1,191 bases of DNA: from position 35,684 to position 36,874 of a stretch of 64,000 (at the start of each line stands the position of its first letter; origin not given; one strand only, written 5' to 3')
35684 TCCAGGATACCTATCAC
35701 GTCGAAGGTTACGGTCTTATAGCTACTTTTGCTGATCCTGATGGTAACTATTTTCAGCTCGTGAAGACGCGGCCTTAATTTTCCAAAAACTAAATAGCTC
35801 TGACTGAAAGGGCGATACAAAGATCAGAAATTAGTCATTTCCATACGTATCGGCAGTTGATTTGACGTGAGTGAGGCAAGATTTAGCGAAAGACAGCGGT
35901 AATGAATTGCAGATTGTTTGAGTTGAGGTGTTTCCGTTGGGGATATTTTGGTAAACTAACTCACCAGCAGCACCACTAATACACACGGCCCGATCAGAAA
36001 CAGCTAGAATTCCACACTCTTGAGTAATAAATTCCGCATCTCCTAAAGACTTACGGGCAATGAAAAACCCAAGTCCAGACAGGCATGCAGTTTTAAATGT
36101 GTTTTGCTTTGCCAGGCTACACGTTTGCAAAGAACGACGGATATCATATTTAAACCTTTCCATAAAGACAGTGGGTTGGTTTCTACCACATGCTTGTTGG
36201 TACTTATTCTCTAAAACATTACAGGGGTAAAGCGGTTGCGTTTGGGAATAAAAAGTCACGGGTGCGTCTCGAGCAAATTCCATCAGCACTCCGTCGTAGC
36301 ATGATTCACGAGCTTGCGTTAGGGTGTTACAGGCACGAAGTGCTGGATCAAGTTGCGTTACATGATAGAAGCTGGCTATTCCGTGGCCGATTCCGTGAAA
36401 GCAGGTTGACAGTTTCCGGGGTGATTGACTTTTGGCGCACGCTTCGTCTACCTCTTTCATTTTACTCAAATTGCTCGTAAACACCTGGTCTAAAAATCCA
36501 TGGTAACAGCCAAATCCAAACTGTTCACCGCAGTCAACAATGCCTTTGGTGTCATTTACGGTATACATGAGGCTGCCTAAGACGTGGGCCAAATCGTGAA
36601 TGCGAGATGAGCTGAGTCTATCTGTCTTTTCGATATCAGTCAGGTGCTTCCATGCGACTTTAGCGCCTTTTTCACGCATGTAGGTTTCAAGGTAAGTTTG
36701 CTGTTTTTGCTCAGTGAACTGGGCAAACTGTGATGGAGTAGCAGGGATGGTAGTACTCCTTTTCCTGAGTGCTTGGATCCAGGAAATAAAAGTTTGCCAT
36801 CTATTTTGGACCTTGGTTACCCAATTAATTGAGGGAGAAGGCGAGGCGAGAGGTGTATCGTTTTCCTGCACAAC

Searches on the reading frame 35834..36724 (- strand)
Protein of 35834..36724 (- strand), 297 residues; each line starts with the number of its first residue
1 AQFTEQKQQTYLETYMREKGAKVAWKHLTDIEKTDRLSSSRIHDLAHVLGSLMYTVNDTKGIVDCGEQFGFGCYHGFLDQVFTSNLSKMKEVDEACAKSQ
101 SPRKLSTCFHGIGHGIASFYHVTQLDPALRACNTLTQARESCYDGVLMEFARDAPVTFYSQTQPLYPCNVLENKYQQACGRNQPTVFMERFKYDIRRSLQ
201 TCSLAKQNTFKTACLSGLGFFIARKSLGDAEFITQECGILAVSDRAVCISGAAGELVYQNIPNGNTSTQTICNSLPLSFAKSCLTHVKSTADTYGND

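Call 12: search_solved_structures(query=A2, max_evalue=10)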
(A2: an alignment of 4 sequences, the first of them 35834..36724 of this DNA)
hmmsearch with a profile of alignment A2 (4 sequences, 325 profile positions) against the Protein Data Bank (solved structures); distinct sequences matched with E-value up to 10: 0.

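Call 34: search_protein_representatives(alignment_id=A2)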
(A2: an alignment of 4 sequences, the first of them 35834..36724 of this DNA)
Query: 4 sequences, 325 profile positions. Proteins with E-value up to 0.001 (for the whole library): 6431; up to 1e-10: 4842; up to 1e-30: 1465. The best 150 are listed.
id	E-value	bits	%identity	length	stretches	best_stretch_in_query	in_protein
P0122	3.1e-255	861.4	-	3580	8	43-324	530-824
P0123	3.5e-181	618.0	-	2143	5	40-323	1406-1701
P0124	2.3e-153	526.6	-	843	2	10-322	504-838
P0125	6.4e-152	521.9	-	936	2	3-301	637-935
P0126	6.9e-142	488.9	-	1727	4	22-325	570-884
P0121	2.0e-136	471.0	-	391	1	2-325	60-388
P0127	7.3e-135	465.8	-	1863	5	30-324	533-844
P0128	4.7e-132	456.6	-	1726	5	42-324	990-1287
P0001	6.1e-130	449.7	-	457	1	2-303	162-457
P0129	2.8e-122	424.5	-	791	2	11-324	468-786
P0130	4.1e-120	417.4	-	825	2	5-301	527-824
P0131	7.2e-117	406.7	-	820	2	12-323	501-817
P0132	1.1e-116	406.1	-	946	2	12-325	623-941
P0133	5.9e-116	403.7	-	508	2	10-322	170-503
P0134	1.3e-112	392.7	-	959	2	8-301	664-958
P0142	2.4e-99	349.1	-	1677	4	14-323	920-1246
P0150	4.8e-86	305.4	-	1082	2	17-322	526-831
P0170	5.4e-67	242.8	-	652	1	17-322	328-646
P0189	1.9e-62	227.8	-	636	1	13-323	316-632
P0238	9.0e-54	199.3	-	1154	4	12-312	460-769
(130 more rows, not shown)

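Call 50: find_related_loci(query=A2, collection=genome_contigs, flank=8000)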
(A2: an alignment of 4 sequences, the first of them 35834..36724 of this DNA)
Query A2 (297 aa) in genome_contigs; peptide patterns used: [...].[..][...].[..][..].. (x = any residue, [..] = any of these).
230 stretches matched a pattern; 219 encode a relative of the query (tblastn E <= 1e-3); the best 80 are kept; 80 distinct loci.
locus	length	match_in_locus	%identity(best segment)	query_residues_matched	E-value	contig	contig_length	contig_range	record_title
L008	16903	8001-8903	41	2-297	1e-73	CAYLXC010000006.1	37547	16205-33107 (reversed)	MAG TPA_asm: uncultured Gammaproteobacteria bacterium isolate SRP178908_co2_35 genome assembly, contig: NODE_272_length_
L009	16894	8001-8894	40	2-295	2e-72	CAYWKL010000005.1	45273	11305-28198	MAG TPA_asm: uncultured Gammaproteobacteria bacterium isolate binchicken_co38_1283 genome assembly, contig: NODE_1752_le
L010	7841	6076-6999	39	1-294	5e-69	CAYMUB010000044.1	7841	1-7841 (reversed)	MAG TPA_asm: uncultured Gammaproteobacteria bacterium isolate binchicken_co203_488 genome assembly, contig: k141_2482415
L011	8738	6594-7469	39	8-295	1e-68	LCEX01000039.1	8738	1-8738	MAG: Candidatus Gottesmanbacteria bacterium GW2011_GWC1_43_10 UV55_C0039, whole genome shotgun sequence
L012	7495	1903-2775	39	7-294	2e-68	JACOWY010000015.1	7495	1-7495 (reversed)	MAG: Candidatus Chisholmbacteria bacterium isolate NC_groundwater_139_Ag_S-0.1um_49_11 S4_GD2017_2_S1_scaffold_15189, wh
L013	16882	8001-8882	39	5-295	1e-67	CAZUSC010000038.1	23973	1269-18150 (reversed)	MAG TPA_asm: uncultured Candidatus Saccharibacteria bacterium isolate binchicken_co203_424 genome assembly, contig: k141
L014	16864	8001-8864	40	12-295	2e-67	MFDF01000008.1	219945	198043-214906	MAG: Candidatus Daviesbacteria bacterium RIFCSPHIGHO2_12_FULL_37_16 rifcsphigho2_12_scaffold_22, whole genome shotgun se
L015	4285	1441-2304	40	12-295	3e-67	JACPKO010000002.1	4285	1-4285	MAG: Candidatus Daviesbacteria bacterium isolate NC_groundwater_496_Ag_S-0.1um_39_16 S35_SO-1_scaffold_29614, whole geno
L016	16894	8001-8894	36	2-295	1e-66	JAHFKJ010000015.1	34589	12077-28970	MAG: Candidatus Gottesmanbacteria bacterium isolate nzgw407 NODE_1432_length_34590_cov_3.781891, whole genome shotgun se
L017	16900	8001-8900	38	4-297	2e-66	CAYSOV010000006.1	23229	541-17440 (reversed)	MAG TPA_asm: uncultured Gammaproteobacteria bacterium isolate binchicken_co110_923 genome assembly, contig: NODE_4811_le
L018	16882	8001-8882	37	6-294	3e-66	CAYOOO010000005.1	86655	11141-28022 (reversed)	MAG TPA_asm: uncultured Gammaproteobacteria bacterium isolate binchicken_co110_106 genome assembly, contig: NODE_721_len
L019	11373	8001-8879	39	7-295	2e-64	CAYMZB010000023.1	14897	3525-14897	MAG TPA_asm: uncultured Gammaproteobacteria bacterium isolate binchicken_co203_489 genome assembly, contig: k141_2771183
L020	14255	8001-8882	40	8-294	1e-66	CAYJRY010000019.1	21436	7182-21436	MAG TPA_asm: uncultured Gammaproteobacteria bacterium isolate ERP125453_co1_466 genome assembly, contig: NODE_2339_lengt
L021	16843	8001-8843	39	18-294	4e-63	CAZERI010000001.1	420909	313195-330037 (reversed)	MAG TPA_asm: uncultured Gammaproteobacteria bacterium isolate SRP278252_co1_729 genome assembly, contig: NODE_5_length_4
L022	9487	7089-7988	36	2-295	6e-63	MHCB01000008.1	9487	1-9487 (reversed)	MAG: Candidatus Blackburnbacteria bacterium RIFCSPHIGHO2_12_FULL_44_25 rifcsphigho2_12_scaffold_13388, whole genome shot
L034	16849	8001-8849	30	2-257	6e-28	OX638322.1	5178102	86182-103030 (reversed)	MAG: Candidatus Binatia bacterium isolate fc306077-a6e0-4751-8727-9b45b52cfb09 genome assembly, chromosome: 1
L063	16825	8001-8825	26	12-285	8e-24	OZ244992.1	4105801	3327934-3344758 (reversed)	MAG: Nitrospirales bacterium isolate 1935713a-f4d8-487d-9b37-0ace22a13f9c genome assembly, chromosome: 1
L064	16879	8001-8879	27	43-286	4e-22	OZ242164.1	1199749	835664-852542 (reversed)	MAG: Candidatus Woesearchaeota archaeon isolate 0b7186c0-5103-4a63-b80e-0a611f852809 genome assembly, chromosome: 1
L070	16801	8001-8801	27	43-282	1e-21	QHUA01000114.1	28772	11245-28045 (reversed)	MAG: Gemmatimonadetes bacterium isolate AG39 14_1009_09_30cm_scaffold_2369_curated, whole genome shotgun sequence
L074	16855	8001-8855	28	12-291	3e-21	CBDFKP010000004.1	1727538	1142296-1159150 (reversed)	MAG: Dehalococcoidia bacterium isolate 54f7828e-2c5e-4b54-8adc-feff5b35415e genome assembly, contig: contig_4, whole gen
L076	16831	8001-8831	25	12-284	5e-21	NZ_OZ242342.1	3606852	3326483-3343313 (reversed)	MAG: Candidatus Poriferisodalis sp. isolate a2549d25-f2d1-4c7d-a938-4e3881139fc2 chromosome 1, complete sequence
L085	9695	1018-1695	28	43-258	3e-20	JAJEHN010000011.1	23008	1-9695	MAG: Thermoanaerobaculia bacterium isolate p16x60bins.57 k141_504152, whole genome shotgun sequence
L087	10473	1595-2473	24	11-288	5e-20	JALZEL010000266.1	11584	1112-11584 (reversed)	MAG: Actinomycetota bacterium isolate NEG bin12 SC8816-18_k127_177845, whole genome shotgun sequence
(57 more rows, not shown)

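Call 56: search_protein_families(library=pfam, proteins=[L034:7833-9044:+, L063:7818-8939:+, L070:7638-8969:+, L074:7434-8966:+, L076:7113-8963:+, L087:1388-2521:+, L064:7704-10580:+, L085:187-1869:+], max_evalue=1)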
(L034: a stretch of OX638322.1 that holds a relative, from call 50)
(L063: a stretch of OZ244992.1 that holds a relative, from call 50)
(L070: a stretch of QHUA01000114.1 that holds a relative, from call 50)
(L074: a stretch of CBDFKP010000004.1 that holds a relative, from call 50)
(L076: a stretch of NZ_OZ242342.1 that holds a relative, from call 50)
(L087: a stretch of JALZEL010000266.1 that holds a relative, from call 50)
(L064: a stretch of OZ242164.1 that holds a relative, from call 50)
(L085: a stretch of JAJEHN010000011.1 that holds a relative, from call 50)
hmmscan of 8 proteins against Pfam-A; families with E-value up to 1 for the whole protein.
L034:7833-9044:+ (403 aa): 1 family
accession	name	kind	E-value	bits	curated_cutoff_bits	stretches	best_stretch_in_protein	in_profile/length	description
PF06682.17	SARAF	-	0.071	13.2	30.8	1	12-148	154-272/333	SOCE-associated regulatory factor of calcium homoeostasis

L063:7818-8939:+ (373 aa): 0 families

L070:7638-8969:+ (443 aa): 0 families

L074:7434-8966:+ (510 aa): 2 families
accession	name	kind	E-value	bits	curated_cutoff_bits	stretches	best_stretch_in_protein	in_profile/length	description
PF13473.12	Cupredoxin_1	-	0.0026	18.2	27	1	64-150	23-104/104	Cupredoxin-like domain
PF07731.20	Cu-oxidase_2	-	0.36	11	20.4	0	125-144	104-123/137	Multicopper oxidase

L076:7113-8963:+ (616 aa): 1 family
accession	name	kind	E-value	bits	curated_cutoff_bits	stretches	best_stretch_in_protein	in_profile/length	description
PF17531.7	O_Spanin_T7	-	0.017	15.5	25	1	104-131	12-38/59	Spanin, outer lipoprotein subunit T7-like virus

L087:1388-2521:+ (377 aa): 0 families

L064:7704-10580:+ (958 aa): 2 families
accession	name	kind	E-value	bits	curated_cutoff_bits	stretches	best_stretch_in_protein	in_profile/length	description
PF13473.12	Cupredoxin_1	-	0.0081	16.6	27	1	851-956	17-104/104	Cupredoxin-like domain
PF00127.26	Copper-bind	-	0.081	13.8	21.2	1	865-943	13-83/99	Copper binding proteins, plastocyanin/azurin family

L085:187-1869:+ (560 aa): 1 family
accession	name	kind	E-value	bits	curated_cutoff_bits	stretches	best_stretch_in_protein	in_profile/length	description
PF13663.11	DUF4148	-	0.18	12.7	27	1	35-73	10-43/62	Domain of unknown function (DUF4148)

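Call 72: search_protein_families(library=pfam, proteins=[P0122, P0142, P0238, P0170, P0189, P0132, P0150], max_evalue=0.01)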
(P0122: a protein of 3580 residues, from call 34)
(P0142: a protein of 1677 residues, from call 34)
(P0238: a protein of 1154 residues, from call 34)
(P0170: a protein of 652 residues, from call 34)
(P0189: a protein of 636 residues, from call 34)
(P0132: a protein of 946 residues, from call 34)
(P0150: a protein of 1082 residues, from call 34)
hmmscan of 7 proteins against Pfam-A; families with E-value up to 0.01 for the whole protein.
P0122 (3580 aa): 4 families
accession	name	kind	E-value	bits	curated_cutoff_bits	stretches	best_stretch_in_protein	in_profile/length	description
PF00933.27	Glyco_hydro_3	-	6e-61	207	27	1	3093-3402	2-315/316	Glycosyl hydrolase family 3 N terminal domain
PF01816.23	LRV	-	4.5e-10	39.7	21.6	1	3438-3463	1-26/26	Leucine rich repeat variant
PF02985.28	HEAT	-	0.00026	21.4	23.5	0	3427-3446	3-22/31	HEAT repeat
PF13646.12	HEAT_2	-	0.00091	19.9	27.7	0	3505-3566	3-74/88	HEAT repeats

P0142 (1677 aa): 1 family
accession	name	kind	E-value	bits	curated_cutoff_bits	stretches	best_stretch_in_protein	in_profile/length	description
PF14312.12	FG-GAP_2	-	1.7e-48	163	23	6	1391-1424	13-49/49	FG-GAP repeat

P0238 (1154 aa): 0 families

P0170 (652 aa): 2 families
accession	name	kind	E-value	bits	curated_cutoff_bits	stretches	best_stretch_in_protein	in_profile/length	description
PF13385.13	Laminin_G_3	-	9.1e-19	68.5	27.6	1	98-287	1-151/151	Concanavalin A-like lectin/glucanases superfamily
PF16355.11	DUF4982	-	0.0071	16.7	23.9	0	210-239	12-41/61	Domain of unknown function (DUF4982)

P0189 (636 aa): 0 families

P0132 (946 aa): 1 family
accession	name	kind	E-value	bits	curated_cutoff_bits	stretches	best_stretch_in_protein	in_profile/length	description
PF13473.12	Cupredoxin_1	-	0.0009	19.7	27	1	136-172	17-55/104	Cupredoxin-like domain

P0150 (1082 aa): 2 families
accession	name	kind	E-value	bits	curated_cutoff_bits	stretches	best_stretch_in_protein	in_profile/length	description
PF13473.12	Cupredoxin_1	-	6.2e-12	45.9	27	2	991-1081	20-104/104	Cupredoxin-like domain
PF00127.26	Copper-bind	-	2e-08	35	21.2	1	871-949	13-83/99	Copper binding proteins, plastocyanin/azurin family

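Call 74: find_homologous_proteins(query=A4, max_evalue=0.00001)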
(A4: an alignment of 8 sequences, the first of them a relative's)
Query A4 (8 sequences) (377 aa, profile of the alignment): 2065 proteins with E <= 0.00001 among 8000 candidates; the best 120 are listed.
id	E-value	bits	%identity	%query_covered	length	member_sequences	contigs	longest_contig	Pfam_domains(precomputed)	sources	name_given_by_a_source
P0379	1.5e-135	471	30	67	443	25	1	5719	-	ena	-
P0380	6.5e-126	439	30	67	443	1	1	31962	-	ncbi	-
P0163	7.7e-126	439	45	68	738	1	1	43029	-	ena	-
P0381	8.4e-125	435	30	67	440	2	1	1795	-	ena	-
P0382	1.8e-123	431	33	91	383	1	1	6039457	-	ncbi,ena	-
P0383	2.5e-120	421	96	96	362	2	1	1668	-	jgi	jgi:hypothetical protein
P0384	3.0e-120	420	27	78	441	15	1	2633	-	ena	-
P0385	8.7e-120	419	31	65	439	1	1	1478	-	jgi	-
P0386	5.8e-119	416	29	75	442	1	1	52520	-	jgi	jgi:hypothetical protein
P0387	6.3e-119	416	28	75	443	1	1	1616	-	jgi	jgi:hypothetical protein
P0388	1.1e-118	415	31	67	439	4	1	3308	-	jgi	jgi:hypothetical protein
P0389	2.1e-118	414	92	100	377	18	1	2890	-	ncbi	-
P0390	3.1e-118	414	88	100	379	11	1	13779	-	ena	-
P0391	6.5e-118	413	29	75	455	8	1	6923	-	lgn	-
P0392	6.9e-118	413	31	67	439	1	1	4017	-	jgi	-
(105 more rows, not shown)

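Call 76: search_solved_structures(query=A4, max_evalue=10)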
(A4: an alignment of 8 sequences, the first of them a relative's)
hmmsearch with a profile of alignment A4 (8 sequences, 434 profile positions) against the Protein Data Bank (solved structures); distinct sequences matched with E-value up to 10: 0.
